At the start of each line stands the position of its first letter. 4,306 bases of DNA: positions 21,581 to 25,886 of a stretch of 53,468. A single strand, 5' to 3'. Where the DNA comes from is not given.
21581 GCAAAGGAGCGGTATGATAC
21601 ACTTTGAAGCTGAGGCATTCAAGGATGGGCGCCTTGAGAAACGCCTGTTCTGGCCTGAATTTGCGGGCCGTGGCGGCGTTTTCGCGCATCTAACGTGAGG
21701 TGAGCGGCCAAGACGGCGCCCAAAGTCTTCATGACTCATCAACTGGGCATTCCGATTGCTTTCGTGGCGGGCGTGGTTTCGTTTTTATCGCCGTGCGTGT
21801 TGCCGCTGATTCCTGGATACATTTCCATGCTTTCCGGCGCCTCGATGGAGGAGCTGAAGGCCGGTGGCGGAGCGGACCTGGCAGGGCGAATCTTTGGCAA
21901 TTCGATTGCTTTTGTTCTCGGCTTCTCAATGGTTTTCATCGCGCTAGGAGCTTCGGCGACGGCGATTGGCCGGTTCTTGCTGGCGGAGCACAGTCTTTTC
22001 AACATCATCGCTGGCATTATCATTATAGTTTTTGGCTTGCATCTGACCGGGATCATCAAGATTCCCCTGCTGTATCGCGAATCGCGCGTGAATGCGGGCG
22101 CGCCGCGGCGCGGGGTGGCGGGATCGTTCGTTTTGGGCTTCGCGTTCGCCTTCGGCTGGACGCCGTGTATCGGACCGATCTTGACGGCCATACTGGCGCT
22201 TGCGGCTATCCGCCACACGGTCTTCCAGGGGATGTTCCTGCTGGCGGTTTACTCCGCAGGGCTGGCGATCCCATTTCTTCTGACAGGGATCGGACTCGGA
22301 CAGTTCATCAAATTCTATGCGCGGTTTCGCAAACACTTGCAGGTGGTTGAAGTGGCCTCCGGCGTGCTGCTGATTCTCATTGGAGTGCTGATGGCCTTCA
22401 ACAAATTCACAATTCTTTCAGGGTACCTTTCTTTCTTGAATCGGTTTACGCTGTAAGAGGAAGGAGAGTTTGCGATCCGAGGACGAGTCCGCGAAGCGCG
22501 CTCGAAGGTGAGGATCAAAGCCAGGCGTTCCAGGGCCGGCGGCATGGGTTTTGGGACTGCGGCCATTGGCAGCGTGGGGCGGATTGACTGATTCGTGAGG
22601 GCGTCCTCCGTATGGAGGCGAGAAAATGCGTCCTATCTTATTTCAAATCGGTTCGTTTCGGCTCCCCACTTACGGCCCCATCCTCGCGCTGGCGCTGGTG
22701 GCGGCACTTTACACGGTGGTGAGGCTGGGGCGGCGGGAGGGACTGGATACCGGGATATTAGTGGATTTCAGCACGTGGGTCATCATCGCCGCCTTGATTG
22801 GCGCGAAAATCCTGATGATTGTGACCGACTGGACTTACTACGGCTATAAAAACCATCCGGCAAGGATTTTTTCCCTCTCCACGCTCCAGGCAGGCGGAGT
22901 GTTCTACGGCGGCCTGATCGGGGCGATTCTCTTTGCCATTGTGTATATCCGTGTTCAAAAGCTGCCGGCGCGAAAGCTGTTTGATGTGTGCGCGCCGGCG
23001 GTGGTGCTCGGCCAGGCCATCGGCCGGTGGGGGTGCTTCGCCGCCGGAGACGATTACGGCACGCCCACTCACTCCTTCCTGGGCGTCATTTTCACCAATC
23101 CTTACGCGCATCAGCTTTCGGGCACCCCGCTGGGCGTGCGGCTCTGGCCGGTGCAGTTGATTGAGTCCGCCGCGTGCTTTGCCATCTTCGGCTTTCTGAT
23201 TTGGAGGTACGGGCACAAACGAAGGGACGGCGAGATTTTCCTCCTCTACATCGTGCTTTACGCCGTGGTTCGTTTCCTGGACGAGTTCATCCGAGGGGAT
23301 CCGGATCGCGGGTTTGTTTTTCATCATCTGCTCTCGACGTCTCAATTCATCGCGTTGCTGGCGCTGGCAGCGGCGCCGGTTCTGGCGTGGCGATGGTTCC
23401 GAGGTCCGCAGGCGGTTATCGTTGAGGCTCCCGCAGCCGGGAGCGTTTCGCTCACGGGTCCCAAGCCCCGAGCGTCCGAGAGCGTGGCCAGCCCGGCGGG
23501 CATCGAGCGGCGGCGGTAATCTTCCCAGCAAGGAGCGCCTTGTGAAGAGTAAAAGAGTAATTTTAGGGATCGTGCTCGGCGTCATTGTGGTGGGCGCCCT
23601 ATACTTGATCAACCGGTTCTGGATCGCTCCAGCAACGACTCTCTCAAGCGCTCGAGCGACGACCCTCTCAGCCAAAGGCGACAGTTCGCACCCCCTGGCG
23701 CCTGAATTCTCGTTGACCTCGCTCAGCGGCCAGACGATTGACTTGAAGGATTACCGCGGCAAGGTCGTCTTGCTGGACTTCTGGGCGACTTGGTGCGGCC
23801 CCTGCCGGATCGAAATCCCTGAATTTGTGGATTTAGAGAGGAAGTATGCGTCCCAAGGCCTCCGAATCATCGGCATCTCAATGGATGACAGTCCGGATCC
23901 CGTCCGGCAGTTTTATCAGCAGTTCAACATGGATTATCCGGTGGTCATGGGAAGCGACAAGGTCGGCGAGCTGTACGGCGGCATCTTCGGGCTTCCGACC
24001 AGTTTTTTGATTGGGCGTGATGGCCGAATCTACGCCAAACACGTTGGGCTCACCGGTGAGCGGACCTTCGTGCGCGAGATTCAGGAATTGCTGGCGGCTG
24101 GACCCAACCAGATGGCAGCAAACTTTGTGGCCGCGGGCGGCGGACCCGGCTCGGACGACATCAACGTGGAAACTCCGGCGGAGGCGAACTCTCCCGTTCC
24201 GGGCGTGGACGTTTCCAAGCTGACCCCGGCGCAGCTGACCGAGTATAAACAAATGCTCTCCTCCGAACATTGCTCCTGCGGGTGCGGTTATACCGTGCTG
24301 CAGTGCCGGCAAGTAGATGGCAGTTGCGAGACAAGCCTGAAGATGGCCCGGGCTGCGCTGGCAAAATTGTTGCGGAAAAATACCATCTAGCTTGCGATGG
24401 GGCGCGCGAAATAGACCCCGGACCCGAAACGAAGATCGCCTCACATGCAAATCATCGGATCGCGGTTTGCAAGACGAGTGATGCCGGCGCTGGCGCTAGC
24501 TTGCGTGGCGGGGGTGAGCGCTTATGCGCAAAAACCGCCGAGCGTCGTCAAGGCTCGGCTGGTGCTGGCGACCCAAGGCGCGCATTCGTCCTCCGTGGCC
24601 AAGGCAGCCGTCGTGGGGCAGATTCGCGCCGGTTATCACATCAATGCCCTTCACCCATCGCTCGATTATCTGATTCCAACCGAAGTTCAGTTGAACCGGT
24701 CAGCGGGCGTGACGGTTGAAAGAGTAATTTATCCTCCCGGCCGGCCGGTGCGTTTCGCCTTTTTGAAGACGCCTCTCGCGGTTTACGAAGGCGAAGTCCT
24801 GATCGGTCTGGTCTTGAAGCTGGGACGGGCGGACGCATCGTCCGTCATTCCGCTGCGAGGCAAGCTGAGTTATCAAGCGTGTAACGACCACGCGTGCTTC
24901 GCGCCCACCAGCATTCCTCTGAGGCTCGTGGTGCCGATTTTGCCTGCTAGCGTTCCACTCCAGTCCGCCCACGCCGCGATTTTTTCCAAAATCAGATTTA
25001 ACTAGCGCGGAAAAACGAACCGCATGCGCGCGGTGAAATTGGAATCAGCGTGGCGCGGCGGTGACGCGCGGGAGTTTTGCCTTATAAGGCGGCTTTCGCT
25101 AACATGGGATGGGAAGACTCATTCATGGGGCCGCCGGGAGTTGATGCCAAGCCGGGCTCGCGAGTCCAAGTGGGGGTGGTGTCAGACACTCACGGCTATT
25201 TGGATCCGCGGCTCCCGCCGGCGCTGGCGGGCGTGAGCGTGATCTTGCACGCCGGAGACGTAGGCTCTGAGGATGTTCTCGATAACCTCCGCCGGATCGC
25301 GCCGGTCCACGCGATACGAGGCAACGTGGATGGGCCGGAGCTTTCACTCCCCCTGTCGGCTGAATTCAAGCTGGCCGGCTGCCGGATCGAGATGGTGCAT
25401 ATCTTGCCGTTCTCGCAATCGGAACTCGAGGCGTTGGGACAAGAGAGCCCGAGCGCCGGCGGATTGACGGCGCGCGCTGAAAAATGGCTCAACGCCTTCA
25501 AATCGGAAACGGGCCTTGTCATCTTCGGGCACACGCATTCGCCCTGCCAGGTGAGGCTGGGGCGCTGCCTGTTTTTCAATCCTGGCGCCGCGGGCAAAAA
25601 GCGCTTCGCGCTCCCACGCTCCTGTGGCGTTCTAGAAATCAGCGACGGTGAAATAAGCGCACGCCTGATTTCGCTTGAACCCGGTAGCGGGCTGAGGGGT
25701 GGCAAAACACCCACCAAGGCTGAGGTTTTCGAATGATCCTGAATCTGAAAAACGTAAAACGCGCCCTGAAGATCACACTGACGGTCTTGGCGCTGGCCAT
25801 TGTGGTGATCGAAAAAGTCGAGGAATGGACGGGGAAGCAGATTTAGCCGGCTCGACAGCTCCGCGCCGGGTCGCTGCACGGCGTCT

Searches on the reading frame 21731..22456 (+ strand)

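Call 16: search_protein_families(library=pfam, proteins=[window:21731-22456:+], max_evalue=0.001)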
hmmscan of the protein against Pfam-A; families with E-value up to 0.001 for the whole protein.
window:21731-22456:+ (241 aa): 1 family
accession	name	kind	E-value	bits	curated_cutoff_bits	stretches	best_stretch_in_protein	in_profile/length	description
PF02683.22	DsbD_TM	-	7e-15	55.4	27.1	1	8-221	6-214/219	Cytochrome C biogenesis protein transmembrane domain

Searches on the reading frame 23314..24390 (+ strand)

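Call 16: search_protein_families(library=pfam, proteins=[window:23314-24390:+], max_evalue=0.001)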
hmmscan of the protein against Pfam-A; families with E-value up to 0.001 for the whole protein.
window:23314-24390:+ (358 aa): 6 families
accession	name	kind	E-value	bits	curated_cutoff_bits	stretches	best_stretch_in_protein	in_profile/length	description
PF00578.27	AhpC-TSA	-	1.3e-23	83.8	26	1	129-240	5-122/124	AhpC/TSA family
PF08534.16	Redoxin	-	1.8e-20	73.7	26.6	1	129-245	6-134/148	Redoxin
PF13905.12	Thioredoxin_8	-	2.4e-12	47.4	27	1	149-239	1-94/94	Thioredoxin-like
PF00085.26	Thioredoxin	-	6e-08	33.1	23.5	1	150-199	19-67/103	Thioredoxin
PF00255.25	GSHPx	-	3.3e-07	30.3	27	1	131-188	3-59/108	Glutathione peroxidase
PF02630.20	SCO1-SenC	-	0.00051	20.4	22.8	0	130-215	2-93/134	SCO1/SenC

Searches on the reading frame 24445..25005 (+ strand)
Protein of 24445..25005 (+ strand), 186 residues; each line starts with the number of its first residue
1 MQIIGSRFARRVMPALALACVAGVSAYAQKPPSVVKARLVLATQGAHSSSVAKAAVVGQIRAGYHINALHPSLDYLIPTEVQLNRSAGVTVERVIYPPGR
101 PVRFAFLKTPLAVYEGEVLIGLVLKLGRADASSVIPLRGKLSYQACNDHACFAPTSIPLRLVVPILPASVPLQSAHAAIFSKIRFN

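Call 16: search_protein_families(library=pfam, proteins=[window:24445-25005:+], max_evalue=0.001)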
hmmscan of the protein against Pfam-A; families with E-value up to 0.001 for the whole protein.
window:24445-25005:+ (186 aa): 1 family
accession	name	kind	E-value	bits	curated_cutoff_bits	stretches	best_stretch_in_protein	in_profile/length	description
PF11412.14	DsbD_N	-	2.2e-06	28.1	25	1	53-155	21-111/119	Thiol:disulfide interchange protein DsbD, N-terminal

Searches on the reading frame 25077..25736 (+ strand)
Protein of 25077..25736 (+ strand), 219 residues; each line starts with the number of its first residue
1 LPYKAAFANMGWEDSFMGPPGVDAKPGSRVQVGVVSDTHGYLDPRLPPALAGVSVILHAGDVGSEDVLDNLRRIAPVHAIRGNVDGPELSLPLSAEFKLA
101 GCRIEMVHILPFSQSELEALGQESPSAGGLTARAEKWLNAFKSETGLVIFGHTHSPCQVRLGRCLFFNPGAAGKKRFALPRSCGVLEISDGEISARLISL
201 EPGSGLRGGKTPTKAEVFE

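Call 16: search_protein_families(library=pfam, proteins=[window:25077-25736:+], max_evalue=0.001)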
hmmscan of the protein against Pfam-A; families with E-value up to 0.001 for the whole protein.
window:25077-25736:+ (219 aa): 2 families
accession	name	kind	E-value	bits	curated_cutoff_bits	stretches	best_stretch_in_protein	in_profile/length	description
PF12850.12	Metallophos_2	-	3.6e-27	95.7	27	1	31-190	2-153/154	Calcineurin-like phosphoesterase superfamily domain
PF00149.33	Metallophos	-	4.3e-05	24.5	21.5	1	32-156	3-157/191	Calcineurin-like phosphoesterase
